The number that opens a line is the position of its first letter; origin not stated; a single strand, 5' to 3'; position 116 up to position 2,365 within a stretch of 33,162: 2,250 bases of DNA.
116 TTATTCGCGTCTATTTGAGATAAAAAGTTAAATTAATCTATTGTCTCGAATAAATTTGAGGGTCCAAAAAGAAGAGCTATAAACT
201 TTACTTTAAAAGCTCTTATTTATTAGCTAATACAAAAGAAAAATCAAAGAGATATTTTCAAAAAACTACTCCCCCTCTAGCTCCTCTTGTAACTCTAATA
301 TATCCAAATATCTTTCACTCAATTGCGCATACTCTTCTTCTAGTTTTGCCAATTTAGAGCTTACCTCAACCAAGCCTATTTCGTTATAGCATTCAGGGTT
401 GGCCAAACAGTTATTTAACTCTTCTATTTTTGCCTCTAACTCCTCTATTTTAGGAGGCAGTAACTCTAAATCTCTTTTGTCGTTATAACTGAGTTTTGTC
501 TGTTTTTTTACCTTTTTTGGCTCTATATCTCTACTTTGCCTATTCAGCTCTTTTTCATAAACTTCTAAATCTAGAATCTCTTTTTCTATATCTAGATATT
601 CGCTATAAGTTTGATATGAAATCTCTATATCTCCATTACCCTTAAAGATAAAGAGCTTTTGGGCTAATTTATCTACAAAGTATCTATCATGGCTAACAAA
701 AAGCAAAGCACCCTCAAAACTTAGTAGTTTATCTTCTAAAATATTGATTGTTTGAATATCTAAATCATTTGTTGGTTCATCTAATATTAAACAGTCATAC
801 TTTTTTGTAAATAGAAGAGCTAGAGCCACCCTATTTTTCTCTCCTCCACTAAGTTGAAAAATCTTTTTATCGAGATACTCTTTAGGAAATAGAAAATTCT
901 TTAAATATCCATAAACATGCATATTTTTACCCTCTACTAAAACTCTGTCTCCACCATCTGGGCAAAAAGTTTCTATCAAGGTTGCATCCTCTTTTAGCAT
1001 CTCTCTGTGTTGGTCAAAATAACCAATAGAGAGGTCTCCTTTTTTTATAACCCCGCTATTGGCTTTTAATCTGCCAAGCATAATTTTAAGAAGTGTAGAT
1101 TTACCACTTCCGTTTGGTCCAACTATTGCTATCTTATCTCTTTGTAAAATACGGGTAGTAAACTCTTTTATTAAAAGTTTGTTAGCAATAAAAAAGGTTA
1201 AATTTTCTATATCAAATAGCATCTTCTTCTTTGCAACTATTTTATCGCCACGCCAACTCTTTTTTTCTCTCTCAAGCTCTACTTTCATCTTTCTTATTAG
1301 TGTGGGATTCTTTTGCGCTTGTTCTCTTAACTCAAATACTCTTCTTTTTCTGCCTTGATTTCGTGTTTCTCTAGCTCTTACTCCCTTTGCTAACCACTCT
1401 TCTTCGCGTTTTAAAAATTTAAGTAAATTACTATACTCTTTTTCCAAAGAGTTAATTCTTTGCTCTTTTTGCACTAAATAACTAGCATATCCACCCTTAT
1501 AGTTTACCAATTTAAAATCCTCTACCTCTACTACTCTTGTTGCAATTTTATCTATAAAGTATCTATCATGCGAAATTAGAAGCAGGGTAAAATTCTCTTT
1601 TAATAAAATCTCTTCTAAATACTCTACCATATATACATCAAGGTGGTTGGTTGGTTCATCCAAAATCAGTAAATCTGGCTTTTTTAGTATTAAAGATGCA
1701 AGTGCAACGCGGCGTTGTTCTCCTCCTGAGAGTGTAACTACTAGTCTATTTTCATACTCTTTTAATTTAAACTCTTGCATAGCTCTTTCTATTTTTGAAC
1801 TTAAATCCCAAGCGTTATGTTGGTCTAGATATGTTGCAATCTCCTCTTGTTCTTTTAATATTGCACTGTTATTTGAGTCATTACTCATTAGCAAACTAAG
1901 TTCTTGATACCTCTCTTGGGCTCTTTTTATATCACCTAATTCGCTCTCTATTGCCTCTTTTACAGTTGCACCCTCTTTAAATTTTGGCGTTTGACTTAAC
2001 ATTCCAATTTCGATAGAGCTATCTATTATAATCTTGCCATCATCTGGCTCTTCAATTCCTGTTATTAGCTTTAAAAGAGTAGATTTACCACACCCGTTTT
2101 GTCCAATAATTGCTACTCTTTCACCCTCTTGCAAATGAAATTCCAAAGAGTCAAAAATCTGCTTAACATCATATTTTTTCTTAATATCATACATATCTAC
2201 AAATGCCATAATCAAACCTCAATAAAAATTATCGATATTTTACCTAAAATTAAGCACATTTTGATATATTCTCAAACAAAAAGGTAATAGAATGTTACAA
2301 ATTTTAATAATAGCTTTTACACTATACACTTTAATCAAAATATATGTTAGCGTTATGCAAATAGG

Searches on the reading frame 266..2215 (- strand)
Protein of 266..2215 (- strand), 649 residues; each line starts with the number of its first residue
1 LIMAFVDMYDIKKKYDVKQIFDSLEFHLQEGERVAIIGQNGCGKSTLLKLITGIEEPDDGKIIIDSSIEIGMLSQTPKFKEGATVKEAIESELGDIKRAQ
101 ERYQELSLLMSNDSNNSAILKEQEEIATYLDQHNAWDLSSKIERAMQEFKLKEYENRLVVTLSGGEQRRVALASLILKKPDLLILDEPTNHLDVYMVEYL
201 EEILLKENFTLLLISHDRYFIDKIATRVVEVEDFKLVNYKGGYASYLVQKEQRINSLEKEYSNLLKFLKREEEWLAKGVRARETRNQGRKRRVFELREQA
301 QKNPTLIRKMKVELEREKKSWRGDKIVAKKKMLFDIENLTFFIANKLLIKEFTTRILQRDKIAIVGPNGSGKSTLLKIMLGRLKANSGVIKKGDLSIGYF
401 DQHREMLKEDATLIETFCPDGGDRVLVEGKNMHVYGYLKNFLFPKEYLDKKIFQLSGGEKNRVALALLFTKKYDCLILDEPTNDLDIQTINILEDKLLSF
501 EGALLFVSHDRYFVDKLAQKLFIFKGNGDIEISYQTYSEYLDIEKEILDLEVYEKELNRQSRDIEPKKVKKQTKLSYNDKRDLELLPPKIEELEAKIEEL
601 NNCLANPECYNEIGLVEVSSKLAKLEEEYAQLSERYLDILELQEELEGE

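Call 72: search_protein_families(library=ncbifam, proteins=[window:266-2215:-], max_evalue=0.001)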
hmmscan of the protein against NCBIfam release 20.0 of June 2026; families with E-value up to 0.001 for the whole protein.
window:266-2215:- (649 aa): 203 families (the best 25 are shown)
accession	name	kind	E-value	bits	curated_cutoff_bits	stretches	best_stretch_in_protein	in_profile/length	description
NF050005.1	ABC_ATPase_Uup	equivalog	1.5e-158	528.9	900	1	3-638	1-628/636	ATP-binding cassette ATPase Uup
NF008358.0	PRK11147.1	equivalog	2.7e-152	508.2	936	1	3-636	1-622/635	ABC transporter ATP-binding protein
NF008775.0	PRK11819.1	equivalog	7.3e-129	430.9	599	1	7-550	8-541/556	energy-dependent translational throttle protein EttA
TIGR03719.1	ABC_ABC_ChvD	subfamily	1.4e-128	429.9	806.75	1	7-548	6-537/552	energy-dependent translational throttle protein EttA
NF000355.4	ribo_prot_ABC_F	equivalog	9.5e-112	374.4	380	1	6-521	3-496/499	ribosomal protection-like ABC-F family protein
NF000171.1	ABCF_producer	exception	8.6e-89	298.4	800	2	6-418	4-433/541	TlrC/CarA/OleB/SrmB family ABC-F type ribosomal protection protein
NF043038.1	ABCF_CplR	exception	7.6e-88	295.5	780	4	211-545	145-489/544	ABC-F type ribosomal protection protein CplR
NF000169.2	ABCF_Sal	exception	1e-81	275.3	725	2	117-555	86-531/542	Sal family ABC-F type ribosomal protection protein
NF011646.0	PRK15064.1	equivalog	3.9e-79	266.5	762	3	331-543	317-526/530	ABC-F family ATPase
NF000170.2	ABCF_Vga_all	exception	1.2e-78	264.9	725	2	327-547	265-475/521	Vga family ABC-F type ribosomal protection protein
NF000168.2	ABCF_Msr_all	exception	9e-75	252.1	680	3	332-568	4-218/487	Msr family ABC-F type ribosomal protection protein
NF000166.1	ABCF_CarA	exception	2.6e-72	243.7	1050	3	3-279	3-291/556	ABC-F type ribosomal protection protein Car(A)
NF007921.0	PRK10636.1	equivalog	2.1e-70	237.7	917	2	103-647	93-629/638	ABC transporter ATP-binding protein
NF000514.1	ABCF_OptrA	exception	2.1e-63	214.7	1450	1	14-618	29-627/655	ABC-F type ribosomal protection protein OptrA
NF000167.2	ABCF_Lsa_all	exception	1.2e-55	189.5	750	3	141-408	96-385/492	Lsa family ABC-F type ribosomal protection protein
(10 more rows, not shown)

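Call 82: find_encoding_contigs(protein=window:266-2215:-, flank=1500, max_places=10)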
Protein window:266-2215:- (649 aa): no gene with exactly this product is on record in the collection.
